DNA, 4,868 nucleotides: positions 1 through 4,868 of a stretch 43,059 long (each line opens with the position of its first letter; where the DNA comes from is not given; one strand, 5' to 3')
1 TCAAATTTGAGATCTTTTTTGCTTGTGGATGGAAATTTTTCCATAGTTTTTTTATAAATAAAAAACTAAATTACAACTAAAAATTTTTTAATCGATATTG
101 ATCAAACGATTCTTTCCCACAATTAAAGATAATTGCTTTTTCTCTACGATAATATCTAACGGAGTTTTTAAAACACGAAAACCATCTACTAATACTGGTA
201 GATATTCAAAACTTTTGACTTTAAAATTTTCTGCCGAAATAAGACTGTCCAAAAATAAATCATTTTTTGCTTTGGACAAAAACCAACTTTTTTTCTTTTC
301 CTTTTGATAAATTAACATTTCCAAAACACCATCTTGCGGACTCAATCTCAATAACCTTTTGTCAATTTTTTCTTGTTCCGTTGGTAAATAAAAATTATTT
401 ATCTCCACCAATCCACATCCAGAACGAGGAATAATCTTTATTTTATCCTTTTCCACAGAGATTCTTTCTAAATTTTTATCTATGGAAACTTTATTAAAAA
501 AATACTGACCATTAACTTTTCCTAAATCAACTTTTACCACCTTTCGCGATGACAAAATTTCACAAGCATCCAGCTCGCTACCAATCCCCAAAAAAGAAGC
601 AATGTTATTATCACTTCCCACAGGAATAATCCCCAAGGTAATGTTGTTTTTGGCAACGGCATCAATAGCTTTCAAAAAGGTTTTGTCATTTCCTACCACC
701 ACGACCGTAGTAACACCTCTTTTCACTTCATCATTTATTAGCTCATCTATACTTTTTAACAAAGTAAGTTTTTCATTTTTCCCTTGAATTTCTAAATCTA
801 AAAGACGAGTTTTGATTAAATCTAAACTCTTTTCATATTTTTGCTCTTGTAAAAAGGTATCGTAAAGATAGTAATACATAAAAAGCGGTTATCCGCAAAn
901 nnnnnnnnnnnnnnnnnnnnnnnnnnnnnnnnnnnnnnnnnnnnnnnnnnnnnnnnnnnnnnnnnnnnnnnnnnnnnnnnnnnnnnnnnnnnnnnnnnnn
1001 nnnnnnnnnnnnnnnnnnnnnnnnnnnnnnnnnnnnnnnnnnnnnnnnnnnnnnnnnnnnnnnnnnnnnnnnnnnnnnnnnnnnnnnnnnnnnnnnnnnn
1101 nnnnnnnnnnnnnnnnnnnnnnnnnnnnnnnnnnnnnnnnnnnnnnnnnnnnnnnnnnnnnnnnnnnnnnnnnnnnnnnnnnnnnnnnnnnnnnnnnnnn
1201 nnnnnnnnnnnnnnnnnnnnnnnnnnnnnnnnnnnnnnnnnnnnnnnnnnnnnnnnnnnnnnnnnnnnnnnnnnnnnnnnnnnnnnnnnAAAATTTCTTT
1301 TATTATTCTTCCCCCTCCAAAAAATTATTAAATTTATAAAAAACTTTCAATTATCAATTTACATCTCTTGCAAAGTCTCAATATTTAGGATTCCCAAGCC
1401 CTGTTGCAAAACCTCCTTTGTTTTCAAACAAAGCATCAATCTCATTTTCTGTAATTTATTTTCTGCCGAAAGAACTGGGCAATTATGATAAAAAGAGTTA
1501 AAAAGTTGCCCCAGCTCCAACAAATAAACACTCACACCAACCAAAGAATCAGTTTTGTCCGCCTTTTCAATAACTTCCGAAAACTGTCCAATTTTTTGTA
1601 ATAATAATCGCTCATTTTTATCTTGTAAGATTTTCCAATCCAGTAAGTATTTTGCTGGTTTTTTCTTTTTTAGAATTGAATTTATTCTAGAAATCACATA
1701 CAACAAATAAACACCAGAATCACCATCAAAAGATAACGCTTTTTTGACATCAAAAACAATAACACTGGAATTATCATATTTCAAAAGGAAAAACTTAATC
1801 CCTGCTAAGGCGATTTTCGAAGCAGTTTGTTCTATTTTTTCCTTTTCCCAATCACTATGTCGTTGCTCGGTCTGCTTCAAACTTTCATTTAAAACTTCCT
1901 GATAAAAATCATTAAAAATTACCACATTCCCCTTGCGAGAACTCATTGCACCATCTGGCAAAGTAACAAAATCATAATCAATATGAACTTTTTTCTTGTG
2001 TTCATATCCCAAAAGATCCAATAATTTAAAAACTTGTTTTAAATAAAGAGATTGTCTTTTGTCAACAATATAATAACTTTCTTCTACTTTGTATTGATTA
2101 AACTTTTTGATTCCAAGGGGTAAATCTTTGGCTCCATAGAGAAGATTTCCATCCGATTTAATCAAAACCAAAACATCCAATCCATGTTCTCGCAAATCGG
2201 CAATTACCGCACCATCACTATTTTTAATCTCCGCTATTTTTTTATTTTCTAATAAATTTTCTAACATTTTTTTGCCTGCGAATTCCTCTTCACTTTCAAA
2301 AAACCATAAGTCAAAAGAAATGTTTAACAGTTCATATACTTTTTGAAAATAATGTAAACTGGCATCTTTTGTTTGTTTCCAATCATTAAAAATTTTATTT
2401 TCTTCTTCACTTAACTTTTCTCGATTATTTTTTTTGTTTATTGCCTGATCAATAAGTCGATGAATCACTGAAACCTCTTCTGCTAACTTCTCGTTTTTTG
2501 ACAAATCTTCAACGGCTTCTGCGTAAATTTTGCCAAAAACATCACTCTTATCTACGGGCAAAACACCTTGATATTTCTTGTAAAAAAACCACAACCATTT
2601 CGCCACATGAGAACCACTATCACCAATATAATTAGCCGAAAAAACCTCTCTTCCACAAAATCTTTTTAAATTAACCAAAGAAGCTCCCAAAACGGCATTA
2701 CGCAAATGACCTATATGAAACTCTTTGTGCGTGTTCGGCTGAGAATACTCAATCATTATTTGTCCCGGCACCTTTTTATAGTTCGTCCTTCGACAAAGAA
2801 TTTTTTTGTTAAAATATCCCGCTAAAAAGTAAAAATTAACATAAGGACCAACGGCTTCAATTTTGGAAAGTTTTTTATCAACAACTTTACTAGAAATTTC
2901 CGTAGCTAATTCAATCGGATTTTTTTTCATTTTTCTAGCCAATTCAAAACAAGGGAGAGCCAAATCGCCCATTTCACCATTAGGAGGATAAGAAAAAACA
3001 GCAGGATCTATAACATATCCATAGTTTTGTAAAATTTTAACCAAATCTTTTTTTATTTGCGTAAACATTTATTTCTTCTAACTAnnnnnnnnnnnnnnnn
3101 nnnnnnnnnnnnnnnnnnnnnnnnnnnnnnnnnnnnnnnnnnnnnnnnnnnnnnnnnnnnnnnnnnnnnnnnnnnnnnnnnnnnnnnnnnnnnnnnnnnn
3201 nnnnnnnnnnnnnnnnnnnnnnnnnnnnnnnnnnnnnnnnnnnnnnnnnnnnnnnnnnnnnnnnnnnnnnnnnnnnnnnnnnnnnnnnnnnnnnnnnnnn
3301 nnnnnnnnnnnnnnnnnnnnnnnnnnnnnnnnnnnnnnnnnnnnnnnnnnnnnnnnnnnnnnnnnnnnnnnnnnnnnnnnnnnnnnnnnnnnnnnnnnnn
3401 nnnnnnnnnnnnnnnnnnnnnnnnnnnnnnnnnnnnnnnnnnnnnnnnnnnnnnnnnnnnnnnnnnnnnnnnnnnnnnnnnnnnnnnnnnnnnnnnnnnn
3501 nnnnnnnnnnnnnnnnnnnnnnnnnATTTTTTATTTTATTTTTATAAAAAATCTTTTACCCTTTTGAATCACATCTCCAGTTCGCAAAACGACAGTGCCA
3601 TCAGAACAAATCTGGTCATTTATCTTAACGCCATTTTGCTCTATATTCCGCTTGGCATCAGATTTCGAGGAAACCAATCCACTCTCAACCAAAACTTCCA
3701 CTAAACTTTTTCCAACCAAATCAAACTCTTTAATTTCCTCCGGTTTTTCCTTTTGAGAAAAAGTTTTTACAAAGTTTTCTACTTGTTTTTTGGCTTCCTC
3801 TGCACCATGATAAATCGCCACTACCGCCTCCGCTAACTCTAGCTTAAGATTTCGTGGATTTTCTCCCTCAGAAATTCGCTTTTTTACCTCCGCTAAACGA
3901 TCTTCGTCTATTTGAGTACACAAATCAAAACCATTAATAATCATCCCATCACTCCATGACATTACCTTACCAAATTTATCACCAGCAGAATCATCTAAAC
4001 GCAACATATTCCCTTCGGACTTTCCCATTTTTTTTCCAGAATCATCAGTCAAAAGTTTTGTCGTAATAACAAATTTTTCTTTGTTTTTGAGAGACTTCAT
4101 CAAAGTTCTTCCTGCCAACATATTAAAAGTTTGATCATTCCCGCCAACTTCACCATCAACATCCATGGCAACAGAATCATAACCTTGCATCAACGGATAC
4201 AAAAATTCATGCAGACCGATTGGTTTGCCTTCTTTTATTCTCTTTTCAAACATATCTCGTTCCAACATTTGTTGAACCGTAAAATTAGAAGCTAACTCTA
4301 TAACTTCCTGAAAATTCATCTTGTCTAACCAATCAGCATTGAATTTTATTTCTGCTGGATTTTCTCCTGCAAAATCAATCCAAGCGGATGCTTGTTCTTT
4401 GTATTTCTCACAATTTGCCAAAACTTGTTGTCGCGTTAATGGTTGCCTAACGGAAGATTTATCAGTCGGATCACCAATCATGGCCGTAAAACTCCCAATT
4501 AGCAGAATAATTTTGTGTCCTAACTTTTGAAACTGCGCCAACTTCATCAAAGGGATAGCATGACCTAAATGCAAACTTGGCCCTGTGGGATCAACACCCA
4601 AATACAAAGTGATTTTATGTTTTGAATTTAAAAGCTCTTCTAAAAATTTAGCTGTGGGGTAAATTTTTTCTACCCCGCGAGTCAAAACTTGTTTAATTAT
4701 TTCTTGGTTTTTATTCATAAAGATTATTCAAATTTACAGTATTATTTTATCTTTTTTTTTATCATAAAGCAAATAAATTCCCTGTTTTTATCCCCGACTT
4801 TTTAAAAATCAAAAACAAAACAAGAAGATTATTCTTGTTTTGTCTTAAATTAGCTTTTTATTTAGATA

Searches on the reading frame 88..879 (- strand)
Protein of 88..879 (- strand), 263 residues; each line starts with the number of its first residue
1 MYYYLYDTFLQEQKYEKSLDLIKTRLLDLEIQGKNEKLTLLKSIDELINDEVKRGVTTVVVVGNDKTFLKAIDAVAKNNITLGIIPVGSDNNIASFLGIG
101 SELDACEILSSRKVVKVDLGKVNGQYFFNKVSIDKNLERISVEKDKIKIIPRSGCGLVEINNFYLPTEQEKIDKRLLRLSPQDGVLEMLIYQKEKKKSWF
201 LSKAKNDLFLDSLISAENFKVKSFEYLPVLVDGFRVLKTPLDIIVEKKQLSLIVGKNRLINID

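Call 34: search_protein_families(library=pfam, proteins=[window:88-879:-], max_evalue=0.001)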
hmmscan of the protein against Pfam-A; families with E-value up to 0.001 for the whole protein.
window:88-879:- (263 aa): 1 family
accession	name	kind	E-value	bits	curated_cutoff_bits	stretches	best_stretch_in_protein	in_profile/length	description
PF00781.29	DAGK_cat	-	9.2e-12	45.1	23.6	1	16-122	16-125/125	Diacylglycerol kinase catalytic domain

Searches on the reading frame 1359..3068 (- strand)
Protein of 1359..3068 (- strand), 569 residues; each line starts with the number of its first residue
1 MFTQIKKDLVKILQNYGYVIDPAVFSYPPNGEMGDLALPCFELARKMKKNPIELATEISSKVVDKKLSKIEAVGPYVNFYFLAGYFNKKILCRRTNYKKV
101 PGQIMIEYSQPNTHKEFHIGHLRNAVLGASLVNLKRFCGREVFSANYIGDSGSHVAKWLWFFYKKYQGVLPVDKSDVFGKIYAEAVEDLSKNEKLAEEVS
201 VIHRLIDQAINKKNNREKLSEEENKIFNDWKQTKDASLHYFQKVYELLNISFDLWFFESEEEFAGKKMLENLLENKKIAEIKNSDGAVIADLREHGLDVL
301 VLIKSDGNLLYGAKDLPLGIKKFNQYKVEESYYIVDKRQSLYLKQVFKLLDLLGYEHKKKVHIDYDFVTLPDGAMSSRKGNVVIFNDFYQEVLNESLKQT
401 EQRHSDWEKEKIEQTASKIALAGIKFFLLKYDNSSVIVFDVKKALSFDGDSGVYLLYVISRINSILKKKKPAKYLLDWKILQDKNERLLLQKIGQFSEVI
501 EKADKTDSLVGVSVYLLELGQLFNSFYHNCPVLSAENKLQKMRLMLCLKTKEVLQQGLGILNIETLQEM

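Call 33: search_protein_families(library=pfam, proteins=[window:1359-3068:-], max_evalue=0.001)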
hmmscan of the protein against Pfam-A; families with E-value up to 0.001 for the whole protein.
window:1359-3068:- (569 aa): 3 families
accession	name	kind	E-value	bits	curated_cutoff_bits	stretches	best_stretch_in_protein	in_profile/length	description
PF00750.26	tRNA-synt_1d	-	1.7e-40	139.5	23.3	1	102-433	20-341/349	tRNA synthetases class I (R), catalytic domain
PF05746.21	DALR_1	-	3.5e-25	88.8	22.3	1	455-569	1-117/117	DALR anticodon binding domain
PF03485.21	Arg_tRNA_synt_N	-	3.4e-14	53.6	21.5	1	5-81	3-85/85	Arginyl tRNA synthetase N terminal domain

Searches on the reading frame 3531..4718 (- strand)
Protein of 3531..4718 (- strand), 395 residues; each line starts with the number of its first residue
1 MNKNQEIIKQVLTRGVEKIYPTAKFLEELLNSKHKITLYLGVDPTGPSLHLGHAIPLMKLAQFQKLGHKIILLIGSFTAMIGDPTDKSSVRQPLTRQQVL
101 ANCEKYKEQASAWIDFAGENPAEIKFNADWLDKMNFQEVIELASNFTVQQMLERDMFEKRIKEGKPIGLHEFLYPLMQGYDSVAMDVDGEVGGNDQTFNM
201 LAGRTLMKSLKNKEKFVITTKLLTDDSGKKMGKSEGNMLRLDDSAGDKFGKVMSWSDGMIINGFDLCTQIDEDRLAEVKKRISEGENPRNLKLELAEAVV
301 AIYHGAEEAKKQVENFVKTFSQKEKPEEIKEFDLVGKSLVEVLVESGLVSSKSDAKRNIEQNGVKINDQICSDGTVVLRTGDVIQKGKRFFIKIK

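Call 33: search_protein_families(library=pfam, proteins=[window:3531-4718:-], max_evalue=0.001)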
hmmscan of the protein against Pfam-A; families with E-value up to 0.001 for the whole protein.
window:3531-4718:- (395 aa): 4 families
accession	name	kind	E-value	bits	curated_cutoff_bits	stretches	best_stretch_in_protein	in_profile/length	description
PF00579.31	tRNA-synt_1b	-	1e-70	238.8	21.1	1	33-320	3-291/292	tRNA synthetases class I (W and Y)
PF22421.1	SYY_C-terminal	-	3.1e-07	30.6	27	1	336-385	18-67/83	Tyrosine--tRNA ligase SYY-like C-terminal domain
PF01479.30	S4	-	3.5e-06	27.1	22.8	1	339-384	3-48/48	S4 domain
PF16714.10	TyrRSs_C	-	0.00051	20.3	30.6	0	335-367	19-51/120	Tyrosyl-tRNA synthetase C-terminal domain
